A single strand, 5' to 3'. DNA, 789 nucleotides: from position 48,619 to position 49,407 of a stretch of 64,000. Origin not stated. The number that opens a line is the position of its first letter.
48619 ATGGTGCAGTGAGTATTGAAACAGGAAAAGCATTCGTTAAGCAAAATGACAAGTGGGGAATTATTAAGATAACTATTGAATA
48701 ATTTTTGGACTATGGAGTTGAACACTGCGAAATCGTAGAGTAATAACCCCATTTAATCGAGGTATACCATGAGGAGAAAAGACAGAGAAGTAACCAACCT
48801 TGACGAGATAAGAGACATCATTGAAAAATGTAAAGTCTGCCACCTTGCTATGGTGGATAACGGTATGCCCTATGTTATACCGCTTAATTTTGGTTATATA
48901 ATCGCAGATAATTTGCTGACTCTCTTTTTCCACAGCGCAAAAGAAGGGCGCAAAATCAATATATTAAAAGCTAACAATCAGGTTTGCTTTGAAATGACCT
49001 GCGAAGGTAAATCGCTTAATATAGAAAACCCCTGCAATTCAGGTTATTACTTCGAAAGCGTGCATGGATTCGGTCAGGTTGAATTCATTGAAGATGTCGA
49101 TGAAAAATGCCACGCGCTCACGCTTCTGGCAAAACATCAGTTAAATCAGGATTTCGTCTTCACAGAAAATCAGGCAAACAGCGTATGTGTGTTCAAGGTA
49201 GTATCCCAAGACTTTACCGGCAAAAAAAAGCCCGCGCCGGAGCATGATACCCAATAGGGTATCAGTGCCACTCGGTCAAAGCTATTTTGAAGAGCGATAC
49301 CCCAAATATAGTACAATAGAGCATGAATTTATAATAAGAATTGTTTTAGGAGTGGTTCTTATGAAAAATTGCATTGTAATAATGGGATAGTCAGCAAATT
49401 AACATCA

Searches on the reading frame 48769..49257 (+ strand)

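Call 3: search_protein_families(library=pfam, proteins=[window:48769-49257:+], max_evalue=0.1)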
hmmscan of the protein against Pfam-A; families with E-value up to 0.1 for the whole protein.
window:48769-49257:+ (162 aa): 3 families
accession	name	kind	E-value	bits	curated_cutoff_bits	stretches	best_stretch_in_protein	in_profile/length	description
PF12900.13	Pyridox_ox_2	-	6.4e-17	62.3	27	1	12-151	3-138/140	Pyridoxamine 5'-phosphate oxidase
PF01243.27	PNPOx_N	-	2.4e-08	34.8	28.1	1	12-139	3-106/120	Pyridoxamine 5'-phosphate oxidase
PF04299.18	FMN_bind_2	-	0.0014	18.8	22.4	1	5-124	6-134/168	Putative FMN-binding domain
